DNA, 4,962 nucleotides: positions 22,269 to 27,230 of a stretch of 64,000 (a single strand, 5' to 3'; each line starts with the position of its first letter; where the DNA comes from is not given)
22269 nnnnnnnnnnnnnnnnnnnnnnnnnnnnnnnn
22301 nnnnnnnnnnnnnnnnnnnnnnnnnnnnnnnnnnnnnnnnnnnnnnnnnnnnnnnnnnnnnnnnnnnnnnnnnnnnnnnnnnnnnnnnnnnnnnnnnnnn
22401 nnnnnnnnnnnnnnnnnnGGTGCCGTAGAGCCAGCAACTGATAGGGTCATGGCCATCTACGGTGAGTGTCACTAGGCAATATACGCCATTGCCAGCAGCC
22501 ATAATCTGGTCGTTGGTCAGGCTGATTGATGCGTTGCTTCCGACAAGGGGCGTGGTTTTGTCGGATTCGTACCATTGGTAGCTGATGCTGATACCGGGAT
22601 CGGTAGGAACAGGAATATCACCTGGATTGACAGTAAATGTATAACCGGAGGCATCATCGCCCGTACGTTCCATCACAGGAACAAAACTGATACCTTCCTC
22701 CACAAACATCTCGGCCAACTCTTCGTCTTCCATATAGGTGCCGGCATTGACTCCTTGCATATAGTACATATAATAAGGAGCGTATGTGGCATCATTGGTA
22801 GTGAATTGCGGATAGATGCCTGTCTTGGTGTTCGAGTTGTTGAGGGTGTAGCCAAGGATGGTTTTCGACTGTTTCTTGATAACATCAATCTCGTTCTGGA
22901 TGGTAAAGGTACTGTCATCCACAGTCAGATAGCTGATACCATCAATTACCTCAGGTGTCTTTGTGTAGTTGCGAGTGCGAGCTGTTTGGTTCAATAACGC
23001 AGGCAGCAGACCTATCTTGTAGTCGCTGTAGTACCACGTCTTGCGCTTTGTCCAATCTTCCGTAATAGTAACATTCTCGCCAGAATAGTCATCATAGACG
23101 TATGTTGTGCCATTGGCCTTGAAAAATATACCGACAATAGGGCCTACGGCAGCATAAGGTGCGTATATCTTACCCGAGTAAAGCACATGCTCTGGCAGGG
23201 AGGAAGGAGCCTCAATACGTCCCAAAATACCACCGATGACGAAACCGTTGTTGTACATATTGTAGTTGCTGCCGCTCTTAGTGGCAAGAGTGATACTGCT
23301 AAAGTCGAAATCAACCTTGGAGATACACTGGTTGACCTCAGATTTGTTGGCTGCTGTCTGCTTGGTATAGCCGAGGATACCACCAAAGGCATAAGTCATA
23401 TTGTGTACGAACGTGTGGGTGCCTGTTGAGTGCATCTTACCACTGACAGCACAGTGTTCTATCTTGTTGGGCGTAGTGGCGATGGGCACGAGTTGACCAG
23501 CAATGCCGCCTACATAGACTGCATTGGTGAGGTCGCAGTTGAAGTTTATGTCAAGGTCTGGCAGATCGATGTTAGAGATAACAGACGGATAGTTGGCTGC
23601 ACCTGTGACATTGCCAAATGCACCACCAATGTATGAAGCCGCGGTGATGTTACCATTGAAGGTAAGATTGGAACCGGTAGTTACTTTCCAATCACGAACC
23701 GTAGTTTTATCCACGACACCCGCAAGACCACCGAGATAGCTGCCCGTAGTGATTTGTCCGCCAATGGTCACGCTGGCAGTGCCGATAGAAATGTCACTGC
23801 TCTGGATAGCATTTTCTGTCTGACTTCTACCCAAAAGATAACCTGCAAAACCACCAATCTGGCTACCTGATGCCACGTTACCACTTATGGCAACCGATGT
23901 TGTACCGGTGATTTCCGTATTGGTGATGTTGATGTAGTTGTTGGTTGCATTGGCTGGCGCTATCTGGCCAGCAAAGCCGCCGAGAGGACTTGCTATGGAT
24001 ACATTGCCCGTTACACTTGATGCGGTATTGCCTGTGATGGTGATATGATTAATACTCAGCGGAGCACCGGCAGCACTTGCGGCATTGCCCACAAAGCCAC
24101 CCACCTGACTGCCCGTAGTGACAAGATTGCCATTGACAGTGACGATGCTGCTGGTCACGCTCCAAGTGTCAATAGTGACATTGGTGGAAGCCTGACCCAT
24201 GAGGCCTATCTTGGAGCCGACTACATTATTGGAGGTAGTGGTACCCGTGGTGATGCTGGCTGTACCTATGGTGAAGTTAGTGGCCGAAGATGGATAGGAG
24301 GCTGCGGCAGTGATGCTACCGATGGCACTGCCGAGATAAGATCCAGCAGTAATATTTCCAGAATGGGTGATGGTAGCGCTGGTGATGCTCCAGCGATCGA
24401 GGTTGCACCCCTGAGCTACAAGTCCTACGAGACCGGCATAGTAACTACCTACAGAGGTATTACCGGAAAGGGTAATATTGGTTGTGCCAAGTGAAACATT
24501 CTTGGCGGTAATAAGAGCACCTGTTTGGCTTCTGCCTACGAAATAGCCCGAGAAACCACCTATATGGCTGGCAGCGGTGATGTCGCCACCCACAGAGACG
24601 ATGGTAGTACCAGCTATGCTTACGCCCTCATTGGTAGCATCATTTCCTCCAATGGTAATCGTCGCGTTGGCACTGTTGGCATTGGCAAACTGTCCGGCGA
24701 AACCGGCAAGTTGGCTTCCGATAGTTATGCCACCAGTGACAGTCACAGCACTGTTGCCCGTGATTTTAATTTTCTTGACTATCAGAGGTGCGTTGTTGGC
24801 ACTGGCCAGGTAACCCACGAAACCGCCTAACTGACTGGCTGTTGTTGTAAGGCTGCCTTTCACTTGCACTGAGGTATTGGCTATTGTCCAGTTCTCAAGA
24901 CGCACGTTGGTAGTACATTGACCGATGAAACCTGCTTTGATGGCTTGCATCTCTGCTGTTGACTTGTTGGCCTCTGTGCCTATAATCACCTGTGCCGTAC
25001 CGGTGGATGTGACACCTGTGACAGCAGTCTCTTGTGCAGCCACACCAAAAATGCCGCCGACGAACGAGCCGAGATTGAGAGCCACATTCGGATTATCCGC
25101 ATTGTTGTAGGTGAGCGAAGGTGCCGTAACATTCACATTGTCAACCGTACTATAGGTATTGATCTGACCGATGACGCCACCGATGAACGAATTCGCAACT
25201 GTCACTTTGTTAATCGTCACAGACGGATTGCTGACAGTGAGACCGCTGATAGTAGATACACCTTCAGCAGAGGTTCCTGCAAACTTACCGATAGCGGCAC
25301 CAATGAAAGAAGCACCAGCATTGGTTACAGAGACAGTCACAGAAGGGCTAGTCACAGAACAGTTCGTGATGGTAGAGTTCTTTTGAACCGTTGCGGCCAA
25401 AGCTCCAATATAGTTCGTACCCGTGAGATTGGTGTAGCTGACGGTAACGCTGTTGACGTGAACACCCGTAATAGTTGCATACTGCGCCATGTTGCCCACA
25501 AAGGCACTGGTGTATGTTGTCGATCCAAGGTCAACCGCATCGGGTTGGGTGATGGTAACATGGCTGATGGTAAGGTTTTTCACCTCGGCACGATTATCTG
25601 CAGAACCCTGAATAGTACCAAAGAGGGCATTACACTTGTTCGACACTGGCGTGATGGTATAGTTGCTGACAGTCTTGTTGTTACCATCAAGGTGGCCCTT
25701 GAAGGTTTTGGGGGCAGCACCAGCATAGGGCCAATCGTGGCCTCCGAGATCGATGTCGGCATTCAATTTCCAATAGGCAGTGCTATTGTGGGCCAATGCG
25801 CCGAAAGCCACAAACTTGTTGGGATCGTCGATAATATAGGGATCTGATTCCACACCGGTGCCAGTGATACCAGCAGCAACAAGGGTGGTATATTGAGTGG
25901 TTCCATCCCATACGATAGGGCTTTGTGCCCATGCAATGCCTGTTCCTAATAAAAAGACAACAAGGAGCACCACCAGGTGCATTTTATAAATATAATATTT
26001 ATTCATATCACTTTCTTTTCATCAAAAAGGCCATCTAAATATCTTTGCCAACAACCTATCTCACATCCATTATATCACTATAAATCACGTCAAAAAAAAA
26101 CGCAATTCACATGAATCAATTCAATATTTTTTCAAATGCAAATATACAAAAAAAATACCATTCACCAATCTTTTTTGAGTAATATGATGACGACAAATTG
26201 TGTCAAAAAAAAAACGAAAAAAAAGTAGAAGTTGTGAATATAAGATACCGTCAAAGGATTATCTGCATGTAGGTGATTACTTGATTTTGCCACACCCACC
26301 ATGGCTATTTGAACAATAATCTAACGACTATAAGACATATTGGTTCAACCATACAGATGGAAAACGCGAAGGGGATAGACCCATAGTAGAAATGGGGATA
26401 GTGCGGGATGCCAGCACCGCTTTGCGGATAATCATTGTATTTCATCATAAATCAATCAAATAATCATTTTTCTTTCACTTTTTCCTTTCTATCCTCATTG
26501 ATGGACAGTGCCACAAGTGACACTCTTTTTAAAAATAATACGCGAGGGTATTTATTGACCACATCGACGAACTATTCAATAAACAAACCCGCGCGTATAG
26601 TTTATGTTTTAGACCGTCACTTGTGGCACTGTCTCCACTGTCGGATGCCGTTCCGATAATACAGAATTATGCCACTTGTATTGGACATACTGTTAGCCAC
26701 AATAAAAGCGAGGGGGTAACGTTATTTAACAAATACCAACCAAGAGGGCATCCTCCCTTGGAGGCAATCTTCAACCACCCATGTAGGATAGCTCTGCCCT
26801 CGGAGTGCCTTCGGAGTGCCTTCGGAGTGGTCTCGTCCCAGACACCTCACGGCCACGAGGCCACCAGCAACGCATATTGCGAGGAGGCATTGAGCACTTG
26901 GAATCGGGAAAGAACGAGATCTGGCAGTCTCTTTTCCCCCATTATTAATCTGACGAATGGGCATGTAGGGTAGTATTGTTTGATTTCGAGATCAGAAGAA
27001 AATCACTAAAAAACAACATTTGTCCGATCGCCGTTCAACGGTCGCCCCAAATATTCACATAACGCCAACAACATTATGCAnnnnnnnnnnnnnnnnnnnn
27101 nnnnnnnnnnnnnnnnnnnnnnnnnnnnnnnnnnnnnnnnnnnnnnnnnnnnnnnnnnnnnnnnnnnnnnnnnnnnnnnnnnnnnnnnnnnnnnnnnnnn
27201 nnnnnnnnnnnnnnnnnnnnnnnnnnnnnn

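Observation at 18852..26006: Giant 2384-aa exported protein: GLUG-like array fused to an unassigned YGGG beta-solenoid, ending without any T9SS sorting domain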

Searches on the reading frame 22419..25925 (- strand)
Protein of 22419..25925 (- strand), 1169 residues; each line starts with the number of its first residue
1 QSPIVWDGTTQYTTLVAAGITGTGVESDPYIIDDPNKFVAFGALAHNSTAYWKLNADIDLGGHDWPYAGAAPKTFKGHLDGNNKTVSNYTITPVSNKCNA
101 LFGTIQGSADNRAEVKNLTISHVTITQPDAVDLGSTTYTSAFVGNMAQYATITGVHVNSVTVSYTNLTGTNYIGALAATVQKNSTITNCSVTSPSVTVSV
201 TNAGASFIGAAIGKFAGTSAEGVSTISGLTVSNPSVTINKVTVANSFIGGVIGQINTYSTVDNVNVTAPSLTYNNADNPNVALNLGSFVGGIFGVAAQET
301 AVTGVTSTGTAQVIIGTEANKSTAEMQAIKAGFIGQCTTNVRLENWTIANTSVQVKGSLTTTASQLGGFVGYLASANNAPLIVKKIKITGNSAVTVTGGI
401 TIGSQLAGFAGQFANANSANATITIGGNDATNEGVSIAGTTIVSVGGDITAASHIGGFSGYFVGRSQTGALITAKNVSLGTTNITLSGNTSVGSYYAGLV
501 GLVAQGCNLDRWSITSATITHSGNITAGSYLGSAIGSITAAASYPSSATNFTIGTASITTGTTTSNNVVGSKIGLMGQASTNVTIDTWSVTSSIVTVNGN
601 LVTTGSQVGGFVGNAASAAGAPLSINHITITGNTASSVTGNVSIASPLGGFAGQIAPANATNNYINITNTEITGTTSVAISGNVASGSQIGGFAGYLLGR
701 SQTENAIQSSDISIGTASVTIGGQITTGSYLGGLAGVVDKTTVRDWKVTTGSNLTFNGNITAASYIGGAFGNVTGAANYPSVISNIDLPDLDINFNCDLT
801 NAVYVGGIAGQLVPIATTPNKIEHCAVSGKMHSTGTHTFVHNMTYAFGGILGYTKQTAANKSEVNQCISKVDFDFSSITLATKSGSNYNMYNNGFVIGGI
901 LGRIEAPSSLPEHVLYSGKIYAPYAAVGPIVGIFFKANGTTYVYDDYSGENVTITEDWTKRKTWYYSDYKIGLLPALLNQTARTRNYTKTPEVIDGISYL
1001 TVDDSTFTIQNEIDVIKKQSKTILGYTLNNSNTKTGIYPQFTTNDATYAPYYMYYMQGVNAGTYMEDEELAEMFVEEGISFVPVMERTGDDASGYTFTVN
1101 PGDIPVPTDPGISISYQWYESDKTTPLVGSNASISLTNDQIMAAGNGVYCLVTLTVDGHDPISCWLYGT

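Call 65: predict_structure(alignment_id=A2)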
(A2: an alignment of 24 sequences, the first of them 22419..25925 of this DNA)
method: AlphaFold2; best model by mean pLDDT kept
length: 1169 residues; sequences in the alignment: 24
mean_pLDDT: 88.7   pTM: 0.84
mean pLDDT of the five models: 88.7, 87.4, 86.3, 84.9, 84.5
residues with pLDDT >= 90: 753; 70-90: 309; 50-70: 97; < 50: 10
segments of 3 or more residues with pLDDT < 50: 936-940
pLDDT, mean of each block of 10 residues (from residue 1): 77 91 94 95 92 96 85 86 96 81 93 97 87 83 95 97 89 96 96 95 90 93 94 96 90 95 98 86 93 90 97 87 72 94 96 93 92 86 94 95 95 78 75 84 96 96 75 90 96 95 91 97 93 95 88 97 89 96 95 96 89 91 94 96 93 88 86 97 93 92 67 96 93 96 93 95 94 91 95 95 95 92 97 92 89 90 96 92 66 80 86 95 87 63 57 68 92 86 83 93 88 73 73 58 55 72 88 89 89 91 66 89 86 91 90 87 88
secondary structure, 60 per line:
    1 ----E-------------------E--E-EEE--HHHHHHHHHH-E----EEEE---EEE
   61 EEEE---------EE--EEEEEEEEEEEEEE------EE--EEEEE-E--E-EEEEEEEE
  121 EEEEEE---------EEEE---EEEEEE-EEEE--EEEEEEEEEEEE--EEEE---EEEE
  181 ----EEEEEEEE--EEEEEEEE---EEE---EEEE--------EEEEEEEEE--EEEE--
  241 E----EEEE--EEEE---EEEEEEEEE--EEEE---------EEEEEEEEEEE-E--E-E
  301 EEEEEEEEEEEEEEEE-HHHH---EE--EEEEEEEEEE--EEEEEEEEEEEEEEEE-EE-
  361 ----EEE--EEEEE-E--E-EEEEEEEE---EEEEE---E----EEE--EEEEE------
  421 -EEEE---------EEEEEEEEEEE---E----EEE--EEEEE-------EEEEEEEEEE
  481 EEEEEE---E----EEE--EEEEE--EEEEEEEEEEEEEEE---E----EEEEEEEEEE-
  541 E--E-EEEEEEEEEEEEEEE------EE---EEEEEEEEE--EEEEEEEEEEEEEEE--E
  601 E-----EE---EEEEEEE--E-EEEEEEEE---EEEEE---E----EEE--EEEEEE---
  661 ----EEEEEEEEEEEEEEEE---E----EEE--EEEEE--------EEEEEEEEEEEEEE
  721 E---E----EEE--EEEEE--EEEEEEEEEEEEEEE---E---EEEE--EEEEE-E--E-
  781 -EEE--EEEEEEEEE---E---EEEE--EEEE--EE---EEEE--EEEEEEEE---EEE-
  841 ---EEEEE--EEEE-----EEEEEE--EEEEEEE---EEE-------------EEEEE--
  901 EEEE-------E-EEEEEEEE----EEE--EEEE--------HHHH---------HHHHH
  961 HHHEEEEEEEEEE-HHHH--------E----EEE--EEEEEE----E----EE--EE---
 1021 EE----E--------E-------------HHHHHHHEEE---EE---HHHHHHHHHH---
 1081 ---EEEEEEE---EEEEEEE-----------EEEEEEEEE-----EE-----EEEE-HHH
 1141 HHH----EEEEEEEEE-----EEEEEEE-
elements in order (helices of 4 or more, strands of 3 or more residues): E30-32 H35-44 E51-54 E58-64 E78-91 E102-106 E113-126 E136-139 E143-148 E150-153 E156-167 E170-173 E177-180 E185-192 E195-202 E206-208 E212-215 E224-232 E235-238 E246-249 E252-255 E259-267 E270-273 E283-293 E300-316 H318-321 E329-338 E341-356 E365-367 E370-374 E381-388 E392-396 E405-407 E410-414 E422-425 E435-445 E454-456 E459-463 E471-486 E495-497 E500-504 E507-521 E530-539 E546-560 E572-580 E583-597 E612-618 E623-630 E634-638 E647-649 E652-657 E665-680 E689-691 E694-698 E707-721 E730-732 E735-739 E742-756 E764-767 E770-774 E782-784 E787-795 E803-806 E809-812 E820-823 E826-833 E837-839 E844-848 E851-854 E860-865 E868-874 E878-880 E894-898 E901-904 E914-921 E926-928 E931-934 H943-946 H956-963 E964-973 H975-978 E992-994 E997-1002 H1050-1056 E1057-1059 H1068-1077 E1084-1090 E1094-1100 E1112-1120 E1133-1136 H1138-1143 E1148-1156 E1162-1168
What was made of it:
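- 22419..23186 (-): Non-repeat middle region, residues 941-1196. It is mixed alpha/beta and ends in a beta-sandwich (about residues 1108-1196) that is probably Ig/FN3-like. Secondary structure of the model (call 65).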

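Call 70: fold_search(model_id=the predicted structure, library=pdb)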
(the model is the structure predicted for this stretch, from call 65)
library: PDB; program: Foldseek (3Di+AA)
matches with E <= 10: 877; with E <= 0.001: 1
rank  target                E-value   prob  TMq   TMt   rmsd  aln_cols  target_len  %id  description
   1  3n6z                  4.9e-04  1.00  0.17  0.49   6.5       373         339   12  Crystal structure of a putative immunoglobulin A1 protease (BACOVA_03286) from Bacteroides ovatus at 1.30 A resolution (released 2010-07-21)
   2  7uvl_P                4.9e-02  0.57  0.12  0.12  23.9       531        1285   10  IgA1 Protease with IgA1 substrate (released 2022-11-23)
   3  6xfi                  5.3e-02  0.87  0.05  0.11  17.5       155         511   10  Crystal Structures of beta-1,4-N-Acetylglucosaminyltransferase 2 (POMGNT2): Structural Basis for Inherited Muscular Dyst (released 2021-04-21)
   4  7e9k_A                9.9e-02  0.21  0.06  0.10  17.5       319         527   12  Crystal Structure of POMGNT2 in complex with UDP and mono-mannosyl peptide (379Man long peptide) (released 2021-05-05)
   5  9flv_A                1.1e-01  0.97  0.05  0.14   9.7       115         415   11  CryoEM structure of the fragment-5 (2393-2807) in the grappling hook protein A (GhpA) in the bacterium Aureispira sp.  (released 2024-10-16)
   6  8y47_A                1.1e-01  0.99  0.06  0.26   4.8        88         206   22  Crystal Structure of SCAB1 in complex with CKL2 (released 2025-02-05)
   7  8kb7_D                1.2e-01  0.57  0.05  0.10  16.3       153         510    9  Crystal structure of UDP/mannose-bound AGO61/beta-1,4-N-Acetylglucosaminyltransferase 2 (POMGNT2) (released 2024-08-07)
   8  8kb7_A                1.3e-01  0.66  0.05  0.11  16.5       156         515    8  Crystal structure of UDP/mannose-bound AGO61/beta-1,4-N-Acetylglucosaminyltransferase 2 (POMGNT2) (released 2024-08-07)
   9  5k6x_B                1.5e-01  0.41  0.06  0.16  16.4       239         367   10  Sidekick-2 immunoglobulin domains 1-4, crystal form 1 (released 2016-09-28)
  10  7e9k_B                1.6e-01  0.47  0.05  0.10  16.5       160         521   12  Crystal Structure of POMGNT2 in complex with UDP and mono-mannosyl peptide (379Man long peptide) (released 2021-05-05)
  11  3dgc_S                2.0e-01  0.97  0.06  0.25   5.0        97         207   11  Structure of IL-22/IL-22R1 (released 2008-07-15)
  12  7e9l_B                2.0e-01  0.66  0.05  0.11  17.1       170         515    8  Crystal Structure of POMGNT2 in complex with UDP and mono-mannosyl peptide (379Man short peptide) (released 2021-05-05)
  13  8kb7_C                2.0e-01  0.47  0.05  0.11  16.0       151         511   10  Crystal structure of UDP/mannose-bound AGO61/beta-1,4-N-Acetylglucosaminyltransferase 2 (POMGNT2) (released 2024-08-07)
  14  3dlq_R                2.1e-01  0.97  0.06  0.26   4.3        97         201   14  Crystal structure of the IL-22/IL-22R1 complex (released 2008-08-19)
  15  2dn7_MODEL_1_A        2.1e-01  0.95  0.05  0.39   5.0        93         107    9  Solution structures of the 6th fn3 domain of human receptor-type tyrosine-protein phosphatase F (released 2006-10-25)
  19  6xja_P                2.4e-01  0.82  0.12  0.11  11.0       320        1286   13  Streptococcus Pneumoniae IgA1 Protease with IgA1 substrate (released 2021-01-20)
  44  6xjb                  4.3e-01  0.44  0.13  0.12  10.1       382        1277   14  IgA1 Protease (released 2020-12-09)
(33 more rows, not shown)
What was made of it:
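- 23187..25925 (-): GLUG-type beta-helix array, residues 28-940, with an N-terminal cap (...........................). The model has pLDDT 88.7, and its best solved match is 3n6z at E 4.9e-4 (calls 65, 70).
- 22419..23186 (-): Ig/FN3 Foldseek hits have probability >0.9 over about 95 columns (call 70).
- On GLUG-motif beta-helix (PF07581; PF05342 N-terminal region): 7uvl, 6xja and 6xjb also match weakly (call 70).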

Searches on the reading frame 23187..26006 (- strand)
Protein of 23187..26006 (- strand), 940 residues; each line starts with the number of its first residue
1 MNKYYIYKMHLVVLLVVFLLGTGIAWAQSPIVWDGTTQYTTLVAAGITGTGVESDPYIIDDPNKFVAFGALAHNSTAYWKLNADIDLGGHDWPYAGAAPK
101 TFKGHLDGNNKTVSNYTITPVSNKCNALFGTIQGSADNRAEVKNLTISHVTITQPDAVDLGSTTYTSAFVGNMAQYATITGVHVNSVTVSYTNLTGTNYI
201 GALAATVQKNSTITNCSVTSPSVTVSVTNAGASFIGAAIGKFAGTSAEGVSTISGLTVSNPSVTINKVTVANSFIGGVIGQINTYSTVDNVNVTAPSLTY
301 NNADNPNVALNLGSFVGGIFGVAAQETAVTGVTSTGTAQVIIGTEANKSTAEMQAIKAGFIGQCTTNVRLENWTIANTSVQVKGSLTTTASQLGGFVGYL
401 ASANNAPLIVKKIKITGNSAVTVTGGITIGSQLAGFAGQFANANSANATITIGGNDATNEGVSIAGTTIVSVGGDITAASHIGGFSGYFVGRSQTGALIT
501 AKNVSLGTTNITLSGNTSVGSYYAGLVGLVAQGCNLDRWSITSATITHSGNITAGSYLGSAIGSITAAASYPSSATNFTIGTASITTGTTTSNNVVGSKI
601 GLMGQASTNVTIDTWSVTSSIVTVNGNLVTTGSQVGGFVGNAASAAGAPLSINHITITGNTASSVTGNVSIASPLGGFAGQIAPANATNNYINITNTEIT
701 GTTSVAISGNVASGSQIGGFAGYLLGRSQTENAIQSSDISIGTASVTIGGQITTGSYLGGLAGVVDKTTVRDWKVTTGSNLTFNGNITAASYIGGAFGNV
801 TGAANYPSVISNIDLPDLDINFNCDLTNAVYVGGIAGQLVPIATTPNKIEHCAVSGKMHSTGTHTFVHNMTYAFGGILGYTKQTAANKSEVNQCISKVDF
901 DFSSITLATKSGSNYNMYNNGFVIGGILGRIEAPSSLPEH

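Call 17: search_protein_families(library=pfam, proteins=[window:23187-26006:-], max_evalue=10)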
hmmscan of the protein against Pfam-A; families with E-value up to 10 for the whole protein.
window:23187-26006:- (940 aa): 3 families
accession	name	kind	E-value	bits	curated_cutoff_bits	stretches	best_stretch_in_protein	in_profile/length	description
PF05342.19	Peptidase_M26_N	-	0.0017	18.1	27.7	2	99-185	180-249/250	M26 IgA1-specific Metallo-endopeptidase N-terminal region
PF07581.17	Glug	-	0.049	14.5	20.5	2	196-224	1-28/28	The GLUG motif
PF14884.11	EFF-AFF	-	1.7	7.6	25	1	669-711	326-368/467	Type I membrane glycoproteins cell-cell fusogen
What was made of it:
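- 23187..25925 (-): Pfam Glug and M26_N hit below threshold (call 17).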

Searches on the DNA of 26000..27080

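Call 90: search_rna_families(source=window, start=26000, end=27080, threshold=evalue, max_evalue=1)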
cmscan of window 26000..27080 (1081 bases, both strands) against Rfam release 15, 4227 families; matches with E-value up to 1: 2.
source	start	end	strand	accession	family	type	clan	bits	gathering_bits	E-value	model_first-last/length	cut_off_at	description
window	26502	26635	+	RF04133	MIR2646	Gene; miRNA;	-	25.1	245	0.0043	1-256/256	no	MIR2646 microRNA precursor family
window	26504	26633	-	RF03659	MIR2871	Gene; miRNA;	-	22.8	99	0.17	1-118/118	no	MIR2871 microRNA precursor family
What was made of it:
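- Tried and rejected: An Rfam scan of the 1-kb upstream spacer gave only spurious hairpin matches (call 90).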
